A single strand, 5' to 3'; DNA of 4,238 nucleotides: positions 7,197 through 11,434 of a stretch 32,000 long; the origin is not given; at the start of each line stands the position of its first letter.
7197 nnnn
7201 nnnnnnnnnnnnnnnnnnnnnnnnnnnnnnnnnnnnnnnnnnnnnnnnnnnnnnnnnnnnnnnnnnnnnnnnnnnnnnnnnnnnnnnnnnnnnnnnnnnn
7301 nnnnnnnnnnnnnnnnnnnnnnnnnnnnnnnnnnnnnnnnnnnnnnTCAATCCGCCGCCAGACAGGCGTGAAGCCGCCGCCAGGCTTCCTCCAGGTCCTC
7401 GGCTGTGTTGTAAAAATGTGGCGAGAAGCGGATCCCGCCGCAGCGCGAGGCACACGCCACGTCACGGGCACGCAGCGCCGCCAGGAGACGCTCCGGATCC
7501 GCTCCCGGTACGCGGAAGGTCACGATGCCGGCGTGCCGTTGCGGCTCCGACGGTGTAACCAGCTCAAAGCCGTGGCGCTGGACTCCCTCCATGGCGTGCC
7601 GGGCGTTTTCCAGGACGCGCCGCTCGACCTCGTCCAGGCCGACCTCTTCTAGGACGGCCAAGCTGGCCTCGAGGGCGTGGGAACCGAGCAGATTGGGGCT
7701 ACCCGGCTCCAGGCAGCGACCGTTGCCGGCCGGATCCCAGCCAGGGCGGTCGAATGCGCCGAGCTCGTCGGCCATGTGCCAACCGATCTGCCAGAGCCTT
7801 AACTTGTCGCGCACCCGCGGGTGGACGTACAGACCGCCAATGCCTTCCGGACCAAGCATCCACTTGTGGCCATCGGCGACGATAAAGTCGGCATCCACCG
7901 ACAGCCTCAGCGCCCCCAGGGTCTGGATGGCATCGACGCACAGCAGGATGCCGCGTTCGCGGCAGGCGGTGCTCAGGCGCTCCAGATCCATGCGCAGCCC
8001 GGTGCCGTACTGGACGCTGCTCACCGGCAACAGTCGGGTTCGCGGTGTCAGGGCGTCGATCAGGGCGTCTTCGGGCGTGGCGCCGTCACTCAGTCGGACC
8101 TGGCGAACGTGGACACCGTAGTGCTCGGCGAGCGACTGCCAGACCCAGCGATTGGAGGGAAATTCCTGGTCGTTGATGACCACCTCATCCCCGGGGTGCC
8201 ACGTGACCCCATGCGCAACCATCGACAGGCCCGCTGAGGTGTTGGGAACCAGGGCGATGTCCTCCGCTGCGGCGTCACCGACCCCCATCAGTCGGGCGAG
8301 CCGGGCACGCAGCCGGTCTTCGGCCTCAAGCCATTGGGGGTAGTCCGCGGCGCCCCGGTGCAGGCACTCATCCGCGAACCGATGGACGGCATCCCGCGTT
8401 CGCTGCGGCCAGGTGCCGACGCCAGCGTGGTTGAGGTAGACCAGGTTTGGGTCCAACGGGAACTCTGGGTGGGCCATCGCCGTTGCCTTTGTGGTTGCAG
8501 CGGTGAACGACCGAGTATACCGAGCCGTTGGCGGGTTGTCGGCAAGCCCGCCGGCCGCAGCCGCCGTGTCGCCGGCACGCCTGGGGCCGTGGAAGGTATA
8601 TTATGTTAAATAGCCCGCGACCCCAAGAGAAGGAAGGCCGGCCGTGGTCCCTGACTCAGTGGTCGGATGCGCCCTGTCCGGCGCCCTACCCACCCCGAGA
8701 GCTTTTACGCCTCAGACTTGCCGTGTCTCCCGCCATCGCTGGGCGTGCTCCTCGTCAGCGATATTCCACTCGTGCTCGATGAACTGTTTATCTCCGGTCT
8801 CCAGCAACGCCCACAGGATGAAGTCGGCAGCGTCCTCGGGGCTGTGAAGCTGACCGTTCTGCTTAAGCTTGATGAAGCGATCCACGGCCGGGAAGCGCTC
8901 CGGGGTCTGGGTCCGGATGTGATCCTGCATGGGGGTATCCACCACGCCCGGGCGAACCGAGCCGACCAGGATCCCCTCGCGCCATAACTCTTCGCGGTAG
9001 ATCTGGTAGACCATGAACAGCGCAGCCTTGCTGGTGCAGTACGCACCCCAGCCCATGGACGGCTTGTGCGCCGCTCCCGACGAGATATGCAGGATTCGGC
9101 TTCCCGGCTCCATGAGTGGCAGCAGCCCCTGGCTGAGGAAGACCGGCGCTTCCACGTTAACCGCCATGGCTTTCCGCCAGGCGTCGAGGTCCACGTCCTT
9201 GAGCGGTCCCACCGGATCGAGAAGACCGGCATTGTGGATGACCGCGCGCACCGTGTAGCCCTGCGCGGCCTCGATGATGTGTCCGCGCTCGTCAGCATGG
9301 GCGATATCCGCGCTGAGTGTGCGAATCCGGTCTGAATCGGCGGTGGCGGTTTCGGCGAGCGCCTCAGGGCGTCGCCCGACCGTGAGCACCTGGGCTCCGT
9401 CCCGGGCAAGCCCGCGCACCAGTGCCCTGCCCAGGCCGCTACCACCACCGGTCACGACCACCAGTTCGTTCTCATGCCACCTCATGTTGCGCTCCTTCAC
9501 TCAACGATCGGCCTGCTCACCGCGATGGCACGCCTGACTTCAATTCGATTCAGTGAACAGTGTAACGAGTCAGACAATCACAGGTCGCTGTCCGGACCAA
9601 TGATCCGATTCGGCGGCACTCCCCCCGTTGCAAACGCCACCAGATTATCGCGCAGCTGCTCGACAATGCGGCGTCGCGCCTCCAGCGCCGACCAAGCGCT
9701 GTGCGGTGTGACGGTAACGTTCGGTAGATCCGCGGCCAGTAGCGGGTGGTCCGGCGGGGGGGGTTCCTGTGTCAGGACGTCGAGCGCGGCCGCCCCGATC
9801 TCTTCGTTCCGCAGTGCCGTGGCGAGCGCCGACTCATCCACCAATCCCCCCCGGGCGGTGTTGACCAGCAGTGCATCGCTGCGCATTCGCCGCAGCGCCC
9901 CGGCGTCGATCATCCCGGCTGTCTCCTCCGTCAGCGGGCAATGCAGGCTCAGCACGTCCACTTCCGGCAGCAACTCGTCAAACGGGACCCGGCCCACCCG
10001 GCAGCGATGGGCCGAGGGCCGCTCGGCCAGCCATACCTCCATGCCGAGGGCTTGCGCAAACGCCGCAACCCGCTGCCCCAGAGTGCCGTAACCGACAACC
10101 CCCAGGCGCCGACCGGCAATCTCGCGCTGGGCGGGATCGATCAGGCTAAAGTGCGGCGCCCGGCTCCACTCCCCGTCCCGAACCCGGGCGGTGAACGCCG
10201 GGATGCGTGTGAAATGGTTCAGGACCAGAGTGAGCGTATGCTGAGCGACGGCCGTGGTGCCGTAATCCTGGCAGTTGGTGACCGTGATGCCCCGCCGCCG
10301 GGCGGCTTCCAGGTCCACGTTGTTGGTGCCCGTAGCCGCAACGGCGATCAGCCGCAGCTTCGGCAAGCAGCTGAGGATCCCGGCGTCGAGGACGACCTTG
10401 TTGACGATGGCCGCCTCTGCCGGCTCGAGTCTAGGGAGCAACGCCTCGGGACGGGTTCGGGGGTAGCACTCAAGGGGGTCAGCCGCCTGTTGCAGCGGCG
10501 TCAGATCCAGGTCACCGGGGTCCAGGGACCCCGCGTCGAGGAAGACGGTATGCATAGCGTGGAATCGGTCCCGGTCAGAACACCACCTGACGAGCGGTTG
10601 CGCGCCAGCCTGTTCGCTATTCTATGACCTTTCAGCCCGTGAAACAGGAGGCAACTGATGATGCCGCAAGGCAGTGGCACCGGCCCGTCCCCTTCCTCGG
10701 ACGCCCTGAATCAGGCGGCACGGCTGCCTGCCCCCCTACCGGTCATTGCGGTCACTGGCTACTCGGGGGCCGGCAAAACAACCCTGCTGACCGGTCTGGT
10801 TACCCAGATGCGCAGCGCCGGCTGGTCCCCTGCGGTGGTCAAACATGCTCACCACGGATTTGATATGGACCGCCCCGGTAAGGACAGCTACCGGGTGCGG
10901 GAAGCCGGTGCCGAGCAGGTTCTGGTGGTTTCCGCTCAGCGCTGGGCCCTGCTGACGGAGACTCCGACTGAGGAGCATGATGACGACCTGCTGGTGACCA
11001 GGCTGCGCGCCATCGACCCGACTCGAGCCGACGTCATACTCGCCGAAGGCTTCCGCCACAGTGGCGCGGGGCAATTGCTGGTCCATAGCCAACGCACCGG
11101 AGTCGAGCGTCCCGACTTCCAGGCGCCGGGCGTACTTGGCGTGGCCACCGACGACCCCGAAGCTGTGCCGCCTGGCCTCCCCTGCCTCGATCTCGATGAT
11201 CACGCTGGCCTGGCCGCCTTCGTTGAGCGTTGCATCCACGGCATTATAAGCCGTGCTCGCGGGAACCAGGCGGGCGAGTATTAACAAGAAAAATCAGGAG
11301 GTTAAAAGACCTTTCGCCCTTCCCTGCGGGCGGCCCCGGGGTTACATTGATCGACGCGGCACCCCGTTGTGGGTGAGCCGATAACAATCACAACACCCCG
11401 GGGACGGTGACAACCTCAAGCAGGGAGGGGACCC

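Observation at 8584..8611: Candidate chromosome dimer resolution site (dif) in the SDR/aminotransferase intergenic region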

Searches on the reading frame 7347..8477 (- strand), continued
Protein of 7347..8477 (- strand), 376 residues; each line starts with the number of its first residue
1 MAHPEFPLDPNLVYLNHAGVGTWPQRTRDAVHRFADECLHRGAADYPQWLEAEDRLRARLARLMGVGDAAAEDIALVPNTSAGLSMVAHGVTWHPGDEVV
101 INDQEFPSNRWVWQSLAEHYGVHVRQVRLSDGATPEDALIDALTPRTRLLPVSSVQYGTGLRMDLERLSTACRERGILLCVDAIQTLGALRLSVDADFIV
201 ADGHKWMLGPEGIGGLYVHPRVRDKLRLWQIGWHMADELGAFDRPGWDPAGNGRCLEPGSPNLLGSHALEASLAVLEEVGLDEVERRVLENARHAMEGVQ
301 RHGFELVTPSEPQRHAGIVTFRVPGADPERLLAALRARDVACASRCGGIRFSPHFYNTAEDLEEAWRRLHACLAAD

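Call 35: list_cluster_members(proteins=[P0001])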
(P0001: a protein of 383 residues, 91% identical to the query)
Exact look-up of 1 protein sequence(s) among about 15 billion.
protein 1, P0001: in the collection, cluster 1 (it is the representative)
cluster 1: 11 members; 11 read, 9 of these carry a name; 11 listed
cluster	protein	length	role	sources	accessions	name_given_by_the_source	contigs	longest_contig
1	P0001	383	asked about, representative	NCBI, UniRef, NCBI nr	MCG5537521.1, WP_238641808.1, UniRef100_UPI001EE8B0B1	aminotransferase class V-fold PLP-dependent enzyme [Halorhodospira sp. 9622] | aminotransferase class V-fold PLP-dependent enzyme n=1 Tax=Halorhodospira sp. 9622 ...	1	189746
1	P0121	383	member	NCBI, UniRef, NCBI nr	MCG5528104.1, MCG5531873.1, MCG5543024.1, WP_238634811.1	aminotransferase class V-fold PLP-dependent enzyme [Halorhodospira sp. 9621] | aminotransferase class V-fold PLP-dependent enzyme n=1 Tax=Halorhodospira TaxID=85108 ... | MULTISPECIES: aminotransferase class V-fold PLP-dependent enzyme [Halorhodospira]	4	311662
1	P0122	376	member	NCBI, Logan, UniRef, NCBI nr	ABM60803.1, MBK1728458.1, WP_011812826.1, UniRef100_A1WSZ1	aminotransferase class V-fold PLP-dependent enzyme [Halorhodospira halophila] | Aminotransferase, class V n=1 Tax=Halorhodospira halophila (strain DSM 244 / SL1) ...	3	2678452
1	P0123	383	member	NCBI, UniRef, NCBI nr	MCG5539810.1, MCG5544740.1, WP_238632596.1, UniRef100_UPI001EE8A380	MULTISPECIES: aminotransferase class V-fold PLP-dependent enzyme [unclassified ... | aminotransferase class V-fold PLP-dependent enzyme n=1 Tax=unclassified Halorhodospira ...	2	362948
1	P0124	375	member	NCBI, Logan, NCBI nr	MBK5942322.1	aminotransferase [Halorhodospira halophila]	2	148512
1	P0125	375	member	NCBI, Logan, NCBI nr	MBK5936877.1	aminotransferase [Halorhodospira halophila]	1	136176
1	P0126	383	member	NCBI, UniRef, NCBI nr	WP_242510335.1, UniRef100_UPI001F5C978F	aminotransferase class V-fold PLP-dependent enzyme [Halorhodospira halophila] | aminotransferase class V-fold PLP-dependent enzyme n=1 Tax=Halorhodospira halophila ...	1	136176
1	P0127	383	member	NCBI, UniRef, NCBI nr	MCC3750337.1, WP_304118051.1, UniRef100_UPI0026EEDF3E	MAG: aminotransferase class V-fold PLP-dependent enzyme [Halorhodospira halophila] | aminotransferase class V-fold PLP-dependent enzyme n=1 Tax=Halorhodospira halophila ... | aminotransferase class V-fold PLP-dependent enzyme [Halorhodospira halophila]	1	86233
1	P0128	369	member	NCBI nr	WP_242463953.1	aminotransferase class V-fold PLP-dependent enzyme [Halorhodospira halophila]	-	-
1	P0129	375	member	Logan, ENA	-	-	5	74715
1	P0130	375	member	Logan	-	-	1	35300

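Call 51: find_encoding_contigs(protein=P0030, flank=6000, max_places=2)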
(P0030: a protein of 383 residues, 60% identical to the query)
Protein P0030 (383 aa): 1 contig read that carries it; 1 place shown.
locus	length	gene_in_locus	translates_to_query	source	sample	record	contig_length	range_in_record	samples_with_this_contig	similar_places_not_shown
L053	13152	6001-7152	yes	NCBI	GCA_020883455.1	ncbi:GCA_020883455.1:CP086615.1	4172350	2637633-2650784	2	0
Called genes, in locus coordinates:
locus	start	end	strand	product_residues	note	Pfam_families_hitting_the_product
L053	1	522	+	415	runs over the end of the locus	PF13505:OMP_b-brl (faint), PF03797:Autotransporter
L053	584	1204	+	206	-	PF01209:Ubie_methyltran, PF13489:Methyltransf_23, PF13847:Methyltransf_31, PF08241:Methyltransf_11, PF08242:Methyltransf_12, PF13649:Methyltransf_25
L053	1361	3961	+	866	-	PF13185:GAF_2 (weak), PF01590:GAF, PF08447:PAS_3, PF00989:PAS, PF08448:PAS_4 (weak), PF13426:PAS_9, PF00990:GGDEF, PF00563:EAL, +1 more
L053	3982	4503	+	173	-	PF13489:Methyltransf_23 (faint), PF13649:Methyltransf_25 (weak)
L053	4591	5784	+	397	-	PF01963:TraB_PrgY_gumN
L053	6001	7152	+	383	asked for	PF00266:Aminotran_5, PF22580:KYNU_C (weak)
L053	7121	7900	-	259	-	PF01026:TatD_DNase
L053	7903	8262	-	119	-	PF07238:PilZ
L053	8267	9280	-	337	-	PF13177:DNA_pol3_delta2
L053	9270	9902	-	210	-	PF13521:AAA_28 (weak), PF02223:Thymidylate_kin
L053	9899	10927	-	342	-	PF02618:YceG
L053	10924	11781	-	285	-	PF01063:Aminotran_4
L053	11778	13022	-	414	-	PF00109:ketoacyl-synt, PF02801:Ketoacyl-synt_C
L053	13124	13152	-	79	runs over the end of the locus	PF14573:PP-binding_2 (weak), PF00550:PP-binding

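Call 52: find_encoding_contigs(protein=P0069, flank=6000, max_places=2)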
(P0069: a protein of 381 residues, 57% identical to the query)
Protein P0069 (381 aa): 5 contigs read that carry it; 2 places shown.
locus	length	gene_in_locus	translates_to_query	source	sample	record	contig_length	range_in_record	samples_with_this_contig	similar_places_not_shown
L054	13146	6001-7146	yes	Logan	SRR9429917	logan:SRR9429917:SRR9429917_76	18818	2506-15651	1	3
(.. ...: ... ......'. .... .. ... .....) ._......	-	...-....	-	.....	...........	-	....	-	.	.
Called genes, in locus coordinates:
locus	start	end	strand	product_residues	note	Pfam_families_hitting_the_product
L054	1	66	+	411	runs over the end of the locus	PF25917:BSH_RND, PF25973:BSH_CzcB, PF25954:Beta-barrel_RND_2, PF25967:RND-MFP_C (weak), PF25975:CzcB_C, PF25989:YknX_C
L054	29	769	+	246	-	PF13191:AAA_16 (weak), PF13481:AAA_25 (faint), PF00005:ABC_tran, PF13304:AAA_21 (faint)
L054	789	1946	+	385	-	PF12704:MacB_PCD (weak), PF02687:FtsX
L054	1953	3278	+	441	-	PF12704:MacB_PCD, PF02687:FtsX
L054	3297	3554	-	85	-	PF03626:COX4_pro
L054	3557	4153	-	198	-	PF00510:COX3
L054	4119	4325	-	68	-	-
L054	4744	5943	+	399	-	PF01963:TraB_PrgY_gumN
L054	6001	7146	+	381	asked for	PF00266:Aminotran_5, PF22580:KYNU_C (faint)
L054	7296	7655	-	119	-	PF07238:PilZ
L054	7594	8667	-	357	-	PF13177:DNA_pol3_delta2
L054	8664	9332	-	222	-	PF02223:Thymidylate_kin, PF13521:AAA_28 (weak)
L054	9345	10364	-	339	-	PF02618:YceG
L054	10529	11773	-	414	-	PF00109:ketoacyl-synt, PF02801:Ketoacyl-synt_C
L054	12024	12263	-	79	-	PF00550:PP-binding, PF14573:PP-binding_2 (weak)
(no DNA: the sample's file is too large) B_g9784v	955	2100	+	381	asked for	PF00266:Aminotran_5, PF22580:KYNU_C (faint)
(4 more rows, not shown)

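Call 53: find_encoding_contigs(protein=P0013, flank=10000, max_places=2)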
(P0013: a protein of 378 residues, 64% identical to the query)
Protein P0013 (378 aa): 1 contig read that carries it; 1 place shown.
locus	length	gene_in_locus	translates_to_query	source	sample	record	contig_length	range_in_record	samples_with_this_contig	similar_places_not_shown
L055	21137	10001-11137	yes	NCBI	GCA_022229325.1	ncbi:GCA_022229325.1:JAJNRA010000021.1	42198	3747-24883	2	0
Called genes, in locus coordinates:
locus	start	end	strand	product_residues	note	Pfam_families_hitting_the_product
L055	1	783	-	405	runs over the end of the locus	PF00109:ketoacyl-synt, PF02801:Ketoacyl-synt_C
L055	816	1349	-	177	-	PF07977:FabA, PF22818:ApeI-like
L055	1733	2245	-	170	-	-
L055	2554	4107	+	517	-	PF00009:GTP_EFTU, PF22042:EF-G_D2, PF03144:GTP_EFTU_D2, PF16658:RF3_C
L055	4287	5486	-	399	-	PF01963:TraB_PrgY_gumN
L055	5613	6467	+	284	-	PF06167:Peptidase_M90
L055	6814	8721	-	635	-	PF16177:ACAS_N, PF00501:AMP-binding, PF13193:AMP-binding_C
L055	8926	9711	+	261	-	PF00106:adh_short, PF08659:KR, PF13561:adh_short_C2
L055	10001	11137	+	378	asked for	PF00266:Aminotran_5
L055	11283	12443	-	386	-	PF13177:DNA_pol3_delta2, PF00004:AAA (faint)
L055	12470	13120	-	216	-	PF02223:Thymidylate_kin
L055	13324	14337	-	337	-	PF02618:YceG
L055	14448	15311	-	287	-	PF01063:Aminotran_4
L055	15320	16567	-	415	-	PF00109:ketoacyl-synt, PF02801:Ketoacyl-synt_C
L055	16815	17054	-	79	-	PF00550:PP-binding, PF14573:PP-binding_2 (weak)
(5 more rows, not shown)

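Call 54: find_encoding_contigs(protein=P0007, flank=10000, max_places=2)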
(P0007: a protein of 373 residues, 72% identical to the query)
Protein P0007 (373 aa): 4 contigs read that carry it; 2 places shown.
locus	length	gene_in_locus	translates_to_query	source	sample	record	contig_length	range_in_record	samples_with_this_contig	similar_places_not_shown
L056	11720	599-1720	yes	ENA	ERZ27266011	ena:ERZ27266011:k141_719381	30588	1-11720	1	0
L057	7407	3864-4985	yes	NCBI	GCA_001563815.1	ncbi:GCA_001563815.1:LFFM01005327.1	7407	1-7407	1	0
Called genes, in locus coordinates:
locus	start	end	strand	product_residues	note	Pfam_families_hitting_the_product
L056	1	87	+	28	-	?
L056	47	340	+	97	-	PF01292:Ni_hydr_CYTB (weak)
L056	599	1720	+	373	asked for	PF00266:Aminotran_5, PF01053:Cys_Met_Meta_PP (weak)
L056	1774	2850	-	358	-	PF13177:DNA_pol3_delta2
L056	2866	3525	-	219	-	PF02223:Thymidylate_kin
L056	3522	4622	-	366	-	PF02618:YceG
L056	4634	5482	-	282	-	PF01063:Aminotran_4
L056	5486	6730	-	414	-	PF00109:ketoacyl-synt, PF02801:Ketoacyl-synt_C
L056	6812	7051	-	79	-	PF00550:PP-binding, PF14573:PP-binding_2 (weak)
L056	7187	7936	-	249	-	PF00106:adh_short, PF01370:Epimerase (faint), PF08659:KR, PF13561:adh_short_C2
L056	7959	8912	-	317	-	PF00698:Acyl_transf_1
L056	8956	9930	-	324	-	PF00108:Thiolase_N (weak), PF08545:ACP_syn_III, PF08541:ACP_syn_III_C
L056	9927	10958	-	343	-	PF02504:FA_synthesis, PF01515:PTA_PTB (weak)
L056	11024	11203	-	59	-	PF01783:Ribosomal_L32p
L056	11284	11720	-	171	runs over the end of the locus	PF02620:YceD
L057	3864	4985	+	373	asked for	PF00266:Aminotran_5, PF01053:Cys_Met_Meta_PP (weak)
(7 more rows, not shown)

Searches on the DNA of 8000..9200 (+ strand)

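Call 8: search_dna_similar(query=window:8000-9200:+, collection=plasmids, mode=near)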
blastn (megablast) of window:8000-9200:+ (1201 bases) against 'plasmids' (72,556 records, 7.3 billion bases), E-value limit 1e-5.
No match.
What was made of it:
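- Closest known: Plasmid XerCD sites cer. Different: The present site is chromosomal, in a housekeeping context, with no plasmid match (call 8).
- Tried and rejected: Plasmid search (8000-9200): no match (call 8).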

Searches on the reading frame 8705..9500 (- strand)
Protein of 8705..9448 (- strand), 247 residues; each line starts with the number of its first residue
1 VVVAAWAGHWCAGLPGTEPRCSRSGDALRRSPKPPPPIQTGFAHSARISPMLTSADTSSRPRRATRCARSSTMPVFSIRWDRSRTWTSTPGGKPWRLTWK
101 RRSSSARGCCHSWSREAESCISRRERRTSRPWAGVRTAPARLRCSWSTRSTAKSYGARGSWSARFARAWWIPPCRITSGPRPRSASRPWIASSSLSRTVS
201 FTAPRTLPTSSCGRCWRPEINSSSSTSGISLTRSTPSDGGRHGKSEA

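Call 7: search_protein_families(library=ncbifam, proteins=[window:8705-9448:-])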
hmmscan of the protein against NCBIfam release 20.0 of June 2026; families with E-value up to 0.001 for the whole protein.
window:8705-9448:- (247 aa): 0 families

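Call 10: search_protein_families(library=pfam, proteins=[window:8705-9448:-, window:8712-9500:-])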
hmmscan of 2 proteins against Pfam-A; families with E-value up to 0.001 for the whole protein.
window:8705-9448:- (247 aa): 0 families

window:8712-9500:- (262 aa): 5 families
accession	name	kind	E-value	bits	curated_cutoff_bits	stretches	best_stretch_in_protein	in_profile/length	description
PF00106.31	adh_short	-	6.7e-39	133.8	26.6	1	13-198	2-193/195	short chain dehydrogenase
PF13561.12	adh_short_C2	-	3.1e-28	99.4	27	1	21-230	6-215/236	Enoyl-(Acyl carrier protein) reductase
PF08659.16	KR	-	3.2e-13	50.4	22.6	1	14-159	3-154/180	KR domain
PF23441.1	SDR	-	1.6e-05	24.9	27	1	81-195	88-202/258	SDR-like rossmann domain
PF01370.27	Epimerase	-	0.00011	22.2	20.9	1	14-92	1-73/240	NAD dependent epimerase/dehydratase family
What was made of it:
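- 8712..9485 (-): SDR gene, the right neighbour of the site. Pfam PF00106 (call 10).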

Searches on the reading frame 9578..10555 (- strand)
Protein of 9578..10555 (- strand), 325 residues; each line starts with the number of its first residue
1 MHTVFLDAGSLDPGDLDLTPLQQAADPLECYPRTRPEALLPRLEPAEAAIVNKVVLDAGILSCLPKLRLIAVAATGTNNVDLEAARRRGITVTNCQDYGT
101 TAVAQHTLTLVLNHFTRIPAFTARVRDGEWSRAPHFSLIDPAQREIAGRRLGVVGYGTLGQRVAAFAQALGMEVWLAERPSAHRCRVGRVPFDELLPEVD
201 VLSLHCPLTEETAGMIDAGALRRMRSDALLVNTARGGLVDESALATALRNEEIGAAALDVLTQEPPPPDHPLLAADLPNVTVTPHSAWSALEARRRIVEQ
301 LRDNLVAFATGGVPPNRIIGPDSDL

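Call 7: search_protein_families(library=ncbifam, proteins=[window:9578-10555:-])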
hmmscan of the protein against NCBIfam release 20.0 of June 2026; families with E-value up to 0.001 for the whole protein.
window:9578-10555:- (325 aa): 22 families
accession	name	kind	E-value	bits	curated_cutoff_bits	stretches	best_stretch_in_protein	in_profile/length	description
NF005069.0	PRK06487.1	equivalog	7.9e-125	416.2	448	1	1-311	4-313/320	2-hydroxyacid dehydrogenase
NF005387.0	PRK06932.1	equivalog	1.7e-80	270.3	492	1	1-309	2-310/314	2-hydroxyacid dehydrogenase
NF006263.0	PRK08410.1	equivalog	5.4e-79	265.8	389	1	1-310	1-308/311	D-2-hydroxyacid dehydrogenase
NF009714.1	PRK13243.1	equivalog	5.8e-61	206.6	455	1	55-317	56-321/332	glyoxylate reductase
TIGR01327.1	PGDH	equivalog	2e-60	205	454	1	30-316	25-308/525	phosphoglycerate dehydrogenase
NF008759.0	PRK11790.1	equivalog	6.7e-47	160.1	404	1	52-312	62-320/410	phosphoglycerate dehydrogenase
NF041369.1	Dhydh_Halo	equivalog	1.8e-40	139.1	400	1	72-319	61-305/305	D-2-hydroxyacid dehydrogenase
NF011938.0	PRK15409.1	equivalog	7.2e-40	137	492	1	43-316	43-316/324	glyoxylate/hydroxypyruvate reductase GhrB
NF005750.0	PRK07574.1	equivalog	1.6e-37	129.5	329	1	65-308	113-356/386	NAD-dependent formate dehydrogenase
NF000492.1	vanH_gen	exception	1.2e-35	123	540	1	67-308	67-310/312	D-lactate dehydrogenase VanH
NF000371.1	vanH_Agroup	exception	1e-31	110.4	700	1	57-308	60-315/322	VanH-A/VanH-Pt family D-lactate dehydrogenase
NF000004.1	vanH-D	exception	3.1e-29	102.1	550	1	68-289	74-297/323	D-lactate dehydrogenase VanH-D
NF001309.0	PRK00257.1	equivalog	8.8e-29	100.6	434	1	145-308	113-277/379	4-phosphoerythronate dehydrogenase PdxB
NF005027.0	PRK06436.1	equivalog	4.6e-24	85.1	261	1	68-311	51-282/303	2-hydroxyacid dehydrogenase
NF000128.1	vanH-Sc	exception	2.6e-23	82.7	650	1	69-264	89-275/337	D-lactate dehydrogenase VanH-Sc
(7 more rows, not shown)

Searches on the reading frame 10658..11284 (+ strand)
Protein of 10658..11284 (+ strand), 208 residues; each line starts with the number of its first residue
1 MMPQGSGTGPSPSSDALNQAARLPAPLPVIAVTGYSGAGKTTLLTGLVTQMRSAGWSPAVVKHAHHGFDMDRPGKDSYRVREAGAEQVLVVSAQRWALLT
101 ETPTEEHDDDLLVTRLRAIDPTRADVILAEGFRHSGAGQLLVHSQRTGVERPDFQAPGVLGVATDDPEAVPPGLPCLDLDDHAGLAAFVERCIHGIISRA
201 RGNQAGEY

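Call 7: search_protein_families(library=ncbifam, proteins=[window:10658-11284:+])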
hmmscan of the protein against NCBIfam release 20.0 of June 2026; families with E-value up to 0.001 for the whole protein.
window:10658-11284:+ (208 aa): 12 families
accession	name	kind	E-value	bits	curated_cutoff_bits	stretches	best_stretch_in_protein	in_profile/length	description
NF011060.0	PRK14491.1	equivalog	1.2e-41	142.9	532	1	22-194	6-175/598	bifunctional molybdopterin-guanine dinucleotide biosynthesis adaptor protein MobB/molybdopterin molybdotransferase MoeA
NF008021.0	PRK10751.1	equivalog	1.9e-39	135.5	204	1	27-193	6-169/174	molybdopterin-guanine dinucleotide biosynthesis protein MobB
TIGR00176.1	mobB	equivalog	3.1e-35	121.5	76.2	1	29-191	1-154/155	molybdopterin-guanine dinucleotide biosynthesis protein B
NF011056.0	PRK14489.1-1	equivalog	2.4e-31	109.2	379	1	22-193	198-354/363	bifunctional molybdenum cofactor guanylyltransferase MobA/molybdopterin-guanine dinucleotide biosynthesis adaptor protein MobB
NF011057.0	PRK14489.1-2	subfamily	5.5e-31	108.1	541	1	29-190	204-358/363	bifunctional molybdenum cofactor guanylyltransferase MobA/molybdopterin-guanine dinucleotide biosynthesis adaptor protein MobB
NF011059.0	PRK14490.1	equivalog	1.1e-21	77.4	354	1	30-195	14-174/374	bifunctional molybdenum cofactor guanylyltransferase MobA/molybdopterin-guanine dinucleotide biosynthesis adaptor protein MobB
NF011066.0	PRK14495.1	equivalog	2.2e-21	76.4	596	1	29-189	3-156/452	putative molybdopterin-guanine dinucleotide biosynthesis protein MobB/unknown domain fusion protein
NF011063.0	PRK14494.1-2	equivalog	1.9e-11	44.1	258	1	29-133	3-99/227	putative molybdopterin-guanine dinucleotide biosynthesis protein MobB/FeS domain-containing protein protein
NF011065.0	PRK14494.1-4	equivalog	1.7e-10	40.6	287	1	29-191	12-159/244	putative molybdopterin-guanine dinucleotide biosynthesis protein MobB/FeS domain-containing protein protein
NF011062.0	PRK14494.1-1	equivalog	1.4e-09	37.9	323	1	29-133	3-94/231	putative molybdopterin-guanine dinucleotide biosynthesis protein MobB/FeS domain-containing protein protein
NF011064.0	PRK14494.1-3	equivalog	3.3e-05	23.4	418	1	30-134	4-95/244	putative molybdopterin-guanine dinucleotide biosynthesis protein MobB/FeS domain-containing protein protein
NF011061.0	PRK14493.1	equivalog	0.00014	21.5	215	1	29-142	3-106/274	molybdopterin synthase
